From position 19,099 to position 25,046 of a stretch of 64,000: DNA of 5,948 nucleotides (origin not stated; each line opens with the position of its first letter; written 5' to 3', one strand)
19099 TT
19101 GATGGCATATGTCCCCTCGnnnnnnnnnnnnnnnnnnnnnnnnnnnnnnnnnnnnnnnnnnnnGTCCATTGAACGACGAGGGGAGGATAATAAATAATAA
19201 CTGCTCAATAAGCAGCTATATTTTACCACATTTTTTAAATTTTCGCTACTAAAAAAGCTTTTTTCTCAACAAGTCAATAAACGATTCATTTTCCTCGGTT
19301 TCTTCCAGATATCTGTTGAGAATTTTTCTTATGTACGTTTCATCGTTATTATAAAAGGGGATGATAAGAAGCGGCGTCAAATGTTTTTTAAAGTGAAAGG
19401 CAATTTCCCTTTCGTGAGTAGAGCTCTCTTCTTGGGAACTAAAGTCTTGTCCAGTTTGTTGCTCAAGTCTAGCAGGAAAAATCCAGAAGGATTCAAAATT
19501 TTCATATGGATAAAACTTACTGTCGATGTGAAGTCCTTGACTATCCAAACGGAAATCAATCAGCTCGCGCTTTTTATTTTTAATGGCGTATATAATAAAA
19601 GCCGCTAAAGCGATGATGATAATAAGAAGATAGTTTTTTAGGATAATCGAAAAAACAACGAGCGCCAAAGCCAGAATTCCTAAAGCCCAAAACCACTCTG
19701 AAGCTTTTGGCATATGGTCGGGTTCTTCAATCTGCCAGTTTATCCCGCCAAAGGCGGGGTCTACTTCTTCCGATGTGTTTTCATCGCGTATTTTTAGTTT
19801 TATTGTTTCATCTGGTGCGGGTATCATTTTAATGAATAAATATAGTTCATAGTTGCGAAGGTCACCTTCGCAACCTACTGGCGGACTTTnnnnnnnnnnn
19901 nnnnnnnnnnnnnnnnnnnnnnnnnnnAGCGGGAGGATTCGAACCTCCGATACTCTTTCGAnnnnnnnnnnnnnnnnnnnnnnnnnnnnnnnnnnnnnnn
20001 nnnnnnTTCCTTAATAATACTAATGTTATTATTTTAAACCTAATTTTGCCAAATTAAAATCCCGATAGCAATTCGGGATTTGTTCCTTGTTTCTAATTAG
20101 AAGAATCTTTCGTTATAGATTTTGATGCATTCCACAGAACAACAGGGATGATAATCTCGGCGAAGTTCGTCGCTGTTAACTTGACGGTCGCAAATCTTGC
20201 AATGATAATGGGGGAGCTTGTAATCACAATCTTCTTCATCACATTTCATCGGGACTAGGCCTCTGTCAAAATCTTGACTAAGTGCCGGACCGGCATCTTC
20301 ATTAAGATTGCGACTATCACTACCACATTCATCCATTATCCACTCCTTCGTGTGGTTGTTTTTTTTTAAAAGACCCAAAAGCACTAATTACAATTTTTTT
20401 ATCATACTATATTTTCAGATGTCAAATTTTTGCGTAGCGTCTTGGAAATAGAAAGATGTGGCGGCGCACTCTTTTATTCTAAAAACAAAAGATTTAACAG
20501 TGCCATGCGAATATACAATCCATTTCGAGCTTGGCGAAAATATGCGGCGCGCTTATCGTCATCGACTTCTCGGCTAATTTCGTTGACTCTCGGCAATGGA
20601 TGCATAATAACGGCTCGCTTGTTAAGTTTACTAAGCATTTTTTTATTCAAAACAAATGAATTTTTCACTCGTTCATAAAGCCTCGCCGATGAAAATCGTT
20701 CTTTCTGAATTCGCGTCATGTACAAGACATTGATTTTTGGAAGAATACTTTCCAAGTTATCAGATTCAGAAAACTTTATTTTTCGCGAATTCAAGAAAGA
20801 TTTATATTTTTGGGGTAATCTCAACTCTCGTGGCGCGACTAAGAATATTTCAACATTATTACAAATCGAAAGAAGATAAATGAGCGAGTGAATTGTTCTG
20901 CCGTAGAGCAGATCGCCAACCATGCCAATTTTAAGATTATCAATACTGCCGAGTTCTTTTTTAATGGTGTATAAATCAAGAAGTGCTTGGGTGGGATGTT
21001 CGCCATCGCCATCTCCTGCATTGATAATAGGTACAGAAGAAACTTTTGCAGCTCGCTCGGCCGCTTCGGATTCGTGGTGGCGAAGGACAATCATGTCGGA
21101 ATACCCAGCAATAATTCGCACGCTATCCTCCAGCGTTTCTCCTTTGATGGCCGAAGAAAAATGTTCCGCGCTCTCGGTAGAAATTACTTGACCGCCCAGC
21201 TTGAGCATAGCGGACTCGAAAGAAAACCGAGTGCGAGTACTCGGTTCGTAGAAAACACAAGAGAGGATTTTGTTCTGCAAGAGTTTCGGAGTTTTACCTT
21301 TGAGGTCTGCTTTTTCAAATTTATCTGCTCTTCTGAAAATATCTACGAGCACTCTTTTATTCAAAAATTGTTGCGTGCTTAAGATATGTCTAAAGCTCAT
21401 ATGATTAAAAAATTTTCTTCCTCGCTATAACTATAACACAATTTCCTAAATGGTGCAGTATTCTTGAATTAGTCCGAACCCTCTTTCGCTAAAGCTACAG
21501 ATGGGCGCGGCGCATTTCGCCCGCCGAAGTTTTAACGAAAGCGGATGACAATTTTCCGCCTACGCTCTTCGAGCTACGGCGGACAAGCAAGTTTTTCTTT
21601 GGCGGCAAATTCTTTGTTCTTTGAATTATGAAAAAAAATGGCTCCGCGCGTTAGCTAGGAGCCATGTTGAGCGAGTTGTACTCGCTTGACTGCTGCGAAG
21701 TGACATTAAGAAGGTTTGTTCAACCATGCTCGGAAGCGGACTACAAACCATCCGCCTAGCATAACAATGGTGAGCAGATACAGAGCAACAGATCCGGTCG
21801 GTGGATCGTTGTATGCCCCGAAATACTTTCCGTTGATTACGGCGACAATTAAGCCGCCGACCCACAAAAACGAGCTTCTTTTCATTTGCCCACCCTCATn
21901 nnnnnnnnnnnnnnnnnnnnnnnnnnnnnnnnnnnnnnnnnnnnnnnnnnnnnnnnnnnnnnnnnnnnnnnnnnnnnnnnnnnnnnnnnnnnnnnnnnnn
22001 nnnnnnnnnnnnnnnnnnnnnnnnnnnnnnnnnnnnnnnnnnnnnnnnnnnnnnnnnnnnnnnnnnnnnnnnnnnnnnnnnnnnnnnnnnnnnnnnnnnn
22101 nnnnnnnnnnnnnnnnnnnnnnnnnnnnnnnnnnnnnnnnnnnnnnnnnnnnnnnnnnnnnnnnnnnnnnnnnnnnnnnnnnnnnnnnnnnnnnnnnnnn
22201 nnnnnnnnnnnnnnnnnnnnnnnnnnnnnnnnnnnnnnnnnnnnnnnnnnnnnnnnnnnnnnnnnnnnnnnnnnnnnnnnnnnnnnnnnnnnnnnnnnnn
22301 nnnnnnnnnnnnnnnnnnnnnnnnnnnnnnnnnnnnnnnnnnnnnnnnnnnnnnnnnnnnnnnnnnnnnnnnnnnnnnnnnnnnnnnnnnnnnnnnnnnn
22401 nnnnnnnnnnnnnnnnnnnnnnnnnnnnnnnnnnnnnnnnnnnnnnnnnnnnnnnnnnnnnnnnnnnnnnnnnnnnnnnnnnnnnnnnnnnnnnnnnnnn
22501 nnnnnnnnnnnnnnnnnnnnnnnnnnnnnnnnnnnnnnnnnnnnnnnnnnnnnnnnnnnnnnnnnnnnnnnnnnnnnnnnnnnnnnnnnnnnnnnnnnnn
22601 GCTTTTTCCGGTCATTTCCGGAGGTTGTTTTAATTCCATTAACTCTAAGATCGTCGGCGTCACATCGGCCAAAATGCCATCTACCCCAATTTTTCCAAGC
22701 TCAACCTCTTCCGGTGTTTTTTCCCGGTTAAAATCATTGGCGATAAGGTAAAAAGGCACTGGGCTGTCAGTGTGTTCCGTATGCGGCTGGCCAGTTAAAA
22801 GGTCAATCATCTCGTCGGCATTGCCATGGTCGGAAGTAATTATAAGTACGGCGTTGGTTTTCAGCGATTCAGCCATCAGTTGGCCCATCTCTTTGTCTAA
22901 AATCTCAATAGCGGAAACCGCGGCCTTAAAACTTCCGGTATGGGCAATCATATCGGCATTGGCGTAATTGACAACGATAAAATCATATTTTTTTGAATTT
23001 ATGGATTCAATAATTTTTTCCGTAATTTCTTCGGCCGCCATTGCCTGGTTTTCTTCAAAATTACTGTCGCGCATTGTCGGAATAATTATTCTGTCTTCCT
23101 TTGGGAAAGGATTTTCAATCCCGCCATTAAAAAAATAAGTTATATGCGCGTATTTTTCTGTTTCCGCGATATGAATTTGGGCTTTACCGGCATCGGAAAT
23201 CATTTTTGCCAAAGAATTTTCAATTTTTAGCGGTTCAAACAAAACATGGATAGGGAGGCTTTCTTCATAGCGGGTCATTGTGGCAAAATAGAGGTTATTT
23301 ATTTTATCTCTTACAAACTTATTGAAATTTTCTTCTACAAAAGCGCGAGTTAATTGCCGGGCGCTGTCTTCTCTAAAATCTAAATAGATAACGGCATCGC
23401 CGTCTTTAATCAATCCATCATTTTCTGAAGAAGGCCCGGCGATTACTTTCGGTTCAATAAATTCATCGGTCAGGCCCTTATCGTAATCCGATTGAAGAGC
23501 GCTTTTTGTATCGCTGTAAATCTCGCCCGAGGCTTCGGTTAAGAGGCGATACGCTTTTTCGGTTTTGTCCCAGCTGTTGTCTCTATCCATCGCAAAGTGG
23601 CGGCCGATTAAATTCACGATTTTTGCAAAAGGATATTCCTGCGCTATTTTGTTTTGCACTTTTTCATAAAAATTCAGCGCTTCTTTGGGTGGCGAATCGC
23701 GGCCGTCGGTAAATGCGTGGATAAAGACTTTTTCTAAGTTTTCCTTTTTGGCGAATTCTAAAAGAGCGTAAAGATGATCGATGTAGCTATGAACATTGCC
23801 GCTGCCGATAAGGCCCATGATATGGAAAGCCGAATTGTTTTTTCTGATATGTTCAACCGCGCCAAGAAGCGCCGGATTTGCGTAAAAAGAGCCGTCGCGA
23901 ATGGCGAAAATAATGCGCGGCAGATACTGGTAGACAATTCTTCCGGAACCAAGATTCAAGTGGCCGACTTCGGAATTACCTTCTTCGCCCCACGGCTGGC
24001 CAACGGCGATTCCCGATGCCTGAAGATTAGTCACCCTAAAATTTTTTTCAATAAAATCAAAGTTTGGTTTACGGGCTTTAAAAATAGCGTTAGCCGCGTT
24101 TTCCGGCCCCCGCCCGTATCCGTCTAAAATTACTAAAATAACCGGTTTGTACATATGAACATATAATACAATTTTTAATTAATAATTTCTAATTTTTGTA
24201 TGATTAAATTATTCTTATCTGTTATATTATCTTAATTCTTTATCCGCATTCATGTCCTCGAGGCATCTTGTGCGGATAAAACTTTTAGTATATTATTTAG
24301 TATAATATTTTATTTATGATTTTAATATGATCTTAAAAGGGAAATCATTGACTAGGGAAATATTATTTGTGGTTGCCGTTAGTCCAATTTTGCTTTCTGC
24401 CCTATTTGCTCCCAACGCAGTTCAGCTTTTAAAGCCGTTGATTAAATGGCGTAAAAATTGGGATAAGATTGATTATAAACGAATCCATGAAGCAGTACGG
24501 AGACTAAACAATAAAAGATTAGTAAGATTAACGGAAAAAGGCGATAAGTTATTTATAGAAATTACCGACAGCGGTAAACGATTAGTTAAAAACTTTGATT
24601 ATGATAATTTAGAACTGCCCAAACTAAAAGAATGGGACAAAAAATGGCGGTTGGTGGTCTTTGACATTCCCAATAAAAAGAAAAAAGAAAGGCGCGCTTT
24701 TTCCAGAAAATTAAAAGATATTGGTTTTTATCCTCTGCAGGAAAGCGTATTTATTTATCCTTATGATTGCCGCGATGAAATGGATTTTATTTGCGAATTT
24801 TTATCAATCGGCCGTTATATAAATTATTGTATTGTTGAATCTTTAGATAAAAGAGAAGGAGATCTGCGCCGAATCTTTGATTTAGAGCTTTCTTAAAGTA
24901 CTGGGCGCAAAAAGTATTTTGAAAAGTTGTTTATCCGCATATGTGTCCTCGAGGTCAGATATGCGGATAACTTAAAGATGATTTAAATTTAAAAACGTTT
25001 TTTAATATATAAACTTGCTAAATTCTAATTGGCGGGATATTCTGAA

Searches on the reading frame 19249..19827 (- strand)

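Call 50: search_protein_families(library=pfam, proteins=[window:19249-19827:-], max_evalue=0.01)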
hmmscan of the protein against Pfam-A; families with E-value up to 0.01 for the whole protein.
window:19249-19827:- (192 aa): 1 family
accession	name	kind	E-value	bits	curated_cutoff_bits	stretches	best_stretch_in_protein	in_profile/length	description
PF14256.11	YwiC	-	0.0016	19.1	25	1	38-87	53-106/126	YwiC-like protein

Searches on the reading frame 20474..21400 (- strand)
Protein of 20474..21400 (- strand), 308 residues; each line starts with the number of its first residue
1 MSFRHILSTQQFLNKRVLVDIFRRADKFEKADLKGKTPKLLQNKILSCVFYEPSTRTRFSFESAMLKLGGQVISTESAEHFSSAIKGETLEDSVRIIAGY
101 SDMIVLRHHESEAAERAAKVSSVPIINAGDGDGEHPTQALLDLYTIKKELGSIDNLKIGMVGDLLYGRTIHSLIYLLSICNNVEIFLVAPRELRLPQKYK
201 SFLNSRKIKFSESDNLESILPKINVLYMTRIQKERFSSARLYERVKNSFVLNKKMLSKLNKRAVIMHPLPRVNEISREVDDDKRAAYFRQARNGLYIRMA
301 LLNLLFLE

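Call 50: search_protein_families(library=pfam, proteins=[window:20474-21400:-], max_evalue=0.01)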
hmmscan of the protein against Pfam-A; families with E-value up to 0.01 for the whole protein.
window:20474-21400:- (308 aa): 2 families
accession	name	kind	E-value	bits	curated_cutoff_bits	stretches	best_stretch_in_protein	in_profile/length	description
PF02729.26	OTCace_N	-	7.9e-46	156.2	29.9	1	4-147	1-147/148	Aspartate/ornithine carbamoyltransferase, carbamoyl-P binding domain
PF00185.30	OTCace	-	7.6e-31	107.7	29.4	1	155-304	2-156/157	Aspartate/ornithine carbamoyltransferase, Asp/Orn binding domain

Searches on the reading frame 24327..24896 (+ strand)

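Call 50: search_protein_families(library=pfam, proteins=[window:24327-24896:+], max_evalue=0.01)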
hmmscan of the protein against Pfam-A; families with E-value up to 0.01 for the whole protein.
window:24327-24896:+ (189 aa): 3 families
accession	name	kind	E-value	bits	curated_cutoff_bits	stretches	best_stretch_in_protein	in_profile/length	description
PF20803.2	PaaX_M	-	1.7e-20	73.3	24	1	101-177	2-78/83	PaaX protein central Cas2-like domain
PF09827.14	CRISPR_Cas2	-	4e-06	27.4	23.8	1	107-144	2-36/74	CRISPR associated protein Cas2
PF14277.12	DUF4364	-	0.0037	17.5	26.9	1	47-92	30-75/162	Domain of unknown function (DUF4364)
